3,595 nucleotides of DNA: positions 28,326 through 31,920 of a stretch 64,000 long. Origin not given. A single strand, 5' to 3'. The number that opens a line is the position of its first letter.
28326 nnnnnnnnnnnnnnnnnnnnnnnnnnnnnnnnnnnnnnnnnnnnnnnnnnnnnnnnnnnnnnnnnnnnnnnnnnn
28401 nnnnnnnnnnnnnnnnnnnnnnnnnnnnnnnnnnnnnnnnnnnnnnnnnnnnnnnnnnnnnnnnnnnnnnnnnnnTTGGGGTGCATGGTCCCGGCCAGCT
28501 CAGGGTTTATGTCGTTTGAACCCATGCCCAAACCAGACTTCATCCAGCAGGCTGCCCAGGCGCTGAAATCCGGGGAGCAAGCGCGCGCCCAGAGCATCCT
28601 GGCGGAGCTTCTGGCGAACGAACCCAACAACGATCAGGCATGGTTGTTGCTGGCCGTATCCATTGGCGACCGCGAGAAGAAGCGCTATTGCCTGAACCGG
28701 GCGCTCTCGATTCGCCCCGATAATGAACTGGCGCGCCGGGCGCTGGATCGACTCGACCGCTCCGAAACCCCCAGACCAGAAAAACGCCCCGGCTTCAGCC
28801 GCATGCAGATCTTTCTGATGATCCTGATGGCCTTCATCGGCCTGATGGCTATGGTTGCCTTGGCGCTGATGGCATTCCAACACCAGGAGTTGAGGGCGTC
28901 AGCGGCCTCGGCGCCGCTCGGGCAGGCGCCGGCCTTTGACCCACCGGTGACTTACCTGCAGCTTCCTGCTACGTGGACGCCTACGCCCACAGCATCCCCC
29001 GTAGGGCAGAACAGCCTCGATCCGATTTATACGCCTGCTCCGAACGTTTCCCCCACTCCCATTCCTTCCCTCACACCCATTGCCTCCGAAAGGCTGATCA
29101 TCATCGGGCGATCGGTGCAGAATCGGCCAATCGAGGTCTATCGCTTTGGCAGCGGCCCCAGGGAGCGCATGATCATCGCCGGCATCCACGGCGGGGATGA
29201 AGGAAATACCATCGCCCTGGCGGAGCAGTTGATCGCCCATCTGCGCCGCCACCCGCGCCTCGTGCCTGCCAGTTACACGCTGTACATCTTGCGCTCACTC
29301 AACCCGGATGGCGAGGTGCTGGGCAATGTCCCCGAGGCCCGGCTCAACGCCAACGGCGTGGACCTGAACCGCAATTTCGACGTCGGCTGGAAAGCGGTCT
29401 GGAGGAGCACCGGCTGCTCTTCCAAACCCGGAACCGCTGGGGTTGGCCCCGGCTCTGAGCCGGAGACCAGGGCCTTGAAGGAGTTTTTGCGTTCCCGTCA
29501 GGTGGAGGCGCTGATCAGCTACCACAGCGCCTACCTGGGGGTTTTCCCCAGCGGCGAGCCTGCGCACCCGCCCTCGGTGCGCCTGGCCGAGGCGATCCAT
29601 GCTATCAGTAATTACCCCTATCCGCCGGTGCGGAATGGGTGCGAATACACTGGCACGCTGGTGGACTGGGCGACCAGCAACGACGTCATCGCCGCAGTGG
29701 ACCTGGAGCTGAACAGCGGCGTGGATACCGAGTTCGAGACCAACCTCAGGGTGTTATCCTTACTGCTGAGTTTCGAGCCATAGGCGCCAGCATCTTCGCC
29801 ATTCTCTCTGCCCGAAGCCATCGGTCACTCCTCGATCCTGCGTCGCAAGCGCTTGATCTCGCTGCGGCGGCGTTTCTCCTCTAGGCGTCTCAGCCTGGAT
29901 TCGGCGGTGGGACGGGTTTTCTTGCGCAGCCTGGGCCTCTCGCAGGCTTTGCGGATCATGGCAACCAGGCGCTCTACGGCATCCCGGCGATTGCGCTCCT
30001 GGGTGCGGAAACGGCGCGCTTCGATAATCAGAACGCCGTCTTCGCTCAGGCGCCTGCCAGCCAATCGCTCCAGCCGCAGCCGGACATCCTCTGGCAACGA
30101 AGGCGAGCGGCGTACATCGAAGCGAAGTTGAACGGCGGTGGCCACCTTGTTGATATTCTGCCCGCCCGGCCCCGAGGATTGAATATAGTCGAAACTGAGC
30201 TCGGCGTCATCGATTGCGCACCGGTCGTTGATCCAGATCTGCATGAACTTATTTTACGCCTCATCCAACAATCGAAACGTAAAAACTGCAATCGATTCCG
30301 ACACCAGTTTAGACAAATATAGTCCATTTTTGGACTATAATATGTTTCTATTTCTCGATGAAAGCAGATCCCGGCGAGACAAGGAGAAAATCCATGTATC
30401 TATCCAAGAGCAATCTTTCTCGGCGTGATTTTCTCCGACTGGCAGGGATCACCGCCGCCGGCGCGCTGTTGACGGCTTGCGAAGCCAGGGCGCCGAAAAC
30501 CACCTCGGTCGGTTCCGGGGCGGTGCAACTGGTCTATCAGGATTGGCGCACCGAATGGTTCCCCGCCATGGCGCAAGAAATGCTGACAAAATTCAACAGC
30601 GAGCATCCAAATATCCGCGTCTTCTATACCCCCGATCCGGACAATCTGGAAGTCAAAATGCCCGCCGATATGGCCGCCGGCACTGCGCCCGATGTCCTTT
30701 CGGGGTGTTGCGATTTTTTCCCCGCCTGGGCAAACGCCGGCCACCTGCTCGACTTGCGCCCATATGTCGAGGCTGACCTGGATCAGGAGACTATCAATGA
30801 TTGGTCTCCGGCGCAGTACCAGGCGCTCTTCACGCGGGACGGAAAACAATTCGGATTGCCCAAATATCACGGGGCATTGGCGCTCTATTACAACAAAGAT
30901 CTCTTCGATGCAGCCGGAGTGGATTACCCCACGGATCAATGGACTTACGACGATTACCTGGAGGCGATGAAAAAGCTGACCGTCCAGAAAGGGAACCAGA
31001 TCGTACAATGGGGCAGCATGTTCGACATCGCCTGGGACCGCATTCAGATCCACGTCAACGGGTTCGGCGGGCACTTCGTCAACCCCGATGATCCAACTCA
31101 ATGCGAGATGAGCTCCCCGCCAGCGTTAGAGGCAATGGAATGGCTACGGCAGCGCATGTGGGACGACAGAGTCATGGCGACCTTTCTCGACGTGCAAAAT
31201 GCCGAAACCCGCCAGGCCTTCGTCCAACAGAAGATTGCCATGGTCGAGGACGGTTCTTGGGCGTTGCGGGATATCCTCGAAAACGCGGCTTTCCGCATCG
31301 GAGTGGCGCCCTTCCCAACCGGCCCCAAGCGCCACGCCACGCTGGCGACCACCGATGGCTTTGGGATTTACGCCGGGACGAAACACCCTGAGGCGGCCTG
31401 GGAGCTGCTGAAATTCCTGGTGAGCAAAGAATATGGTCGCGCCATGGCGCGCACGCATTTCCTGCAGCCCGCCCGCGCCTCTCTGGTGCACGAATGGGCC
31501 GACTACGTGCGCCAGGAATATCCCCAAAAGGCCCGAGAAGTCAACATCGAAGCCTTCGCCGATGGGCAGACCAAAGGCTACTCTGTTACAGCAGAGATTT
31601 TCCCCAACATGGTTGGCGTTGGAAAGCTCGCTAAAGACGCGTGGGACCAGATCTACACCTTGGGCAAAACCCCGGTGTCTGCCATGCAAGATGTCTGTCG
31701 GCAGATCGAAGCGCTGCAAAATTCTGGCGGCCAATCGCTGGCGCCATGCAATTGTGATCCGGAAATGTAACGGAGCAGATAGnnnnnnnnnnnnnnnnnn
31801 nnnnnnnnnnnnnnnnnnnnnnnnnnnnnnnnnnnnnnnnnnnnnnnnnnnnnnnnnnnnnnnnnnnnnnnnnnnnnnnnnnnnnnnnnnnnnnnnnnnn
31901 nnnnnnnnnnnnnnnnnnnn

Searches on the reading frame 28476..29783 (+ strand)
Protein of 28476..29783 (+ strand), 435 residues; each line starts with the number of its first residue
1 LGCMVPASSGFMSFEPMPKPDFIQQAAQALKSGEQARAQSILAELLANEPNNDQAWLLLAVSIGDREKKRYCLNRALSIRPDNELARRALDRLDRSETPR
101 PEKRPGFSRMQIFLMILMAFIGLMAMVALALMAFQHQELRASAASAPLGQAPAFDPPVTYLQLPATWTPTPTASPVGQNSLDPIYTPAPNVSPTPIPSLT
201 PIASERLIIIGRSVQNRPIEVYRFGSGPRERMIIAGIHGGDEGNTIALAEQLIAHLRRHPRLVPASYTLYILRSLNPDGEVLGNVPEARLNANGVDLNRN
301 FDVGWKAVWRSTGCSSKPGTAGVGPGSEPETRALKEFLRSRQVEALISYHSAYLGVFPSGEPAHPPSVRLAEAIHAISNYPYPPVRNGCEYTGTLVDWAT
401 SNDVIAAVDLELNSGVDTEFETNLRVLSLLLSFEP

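Call 69: search_protein_families(library=pfam, proteins=[window:28476-29783:+], max_evalue=0.00001)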
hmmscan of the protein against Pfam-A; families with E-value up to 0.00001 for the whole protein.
window:28476-29783:+ (435 aa): 1 family
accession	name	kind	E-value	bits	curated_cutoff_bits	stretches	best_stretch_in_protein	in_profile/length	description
PF00246.29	Peptidase_M14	-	1.5e-22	81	21.6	1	206-363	17-196/286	Zinc carboxypeptidase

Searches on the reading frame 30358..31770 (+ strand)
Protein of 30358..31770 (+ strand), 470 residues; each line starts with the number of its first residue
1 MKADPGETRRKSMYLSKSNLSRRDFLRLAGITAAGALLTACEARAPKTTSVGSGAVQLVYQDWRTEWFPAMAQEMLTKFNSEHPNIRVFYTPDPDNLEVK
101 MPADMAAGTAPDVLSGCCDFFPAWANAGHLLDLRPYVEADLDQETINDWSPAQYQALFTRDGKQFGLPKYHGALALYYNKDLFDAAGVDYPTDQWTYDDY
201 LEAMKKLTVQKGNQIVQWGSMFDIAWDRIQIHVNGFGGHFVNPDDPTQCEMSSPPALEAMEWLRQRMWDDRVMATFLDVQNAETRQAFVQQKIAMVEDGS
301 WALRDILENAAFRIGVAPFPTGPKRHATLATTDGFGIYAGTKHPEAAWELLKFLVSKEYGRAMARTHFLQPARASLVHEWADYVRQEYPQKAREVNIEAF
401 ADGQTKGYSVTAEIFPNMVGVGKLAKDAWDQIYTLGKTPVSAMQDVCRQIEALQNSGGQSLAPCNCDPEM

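Call 69: search_protein_families(library=pfam, proteins=[window:30358-31770:+], max_evalue=0.00001)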
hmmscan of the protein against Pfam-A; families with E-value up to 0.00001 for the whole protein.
window:30358-31770:+ (470 aa): 2 families
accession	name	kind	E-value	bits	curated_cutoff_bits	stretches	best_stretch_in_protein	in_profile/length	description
PF01547.30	SBP_bac_1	-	1.4e-42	147.2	26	1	65-359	5-305/307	Bacterial extracellular solute-binding protein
PF13416.11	SBP_bac_8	-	1.3e-31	110.8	27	1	75-377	2-266/279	Bacterial extracellular solute-binding protein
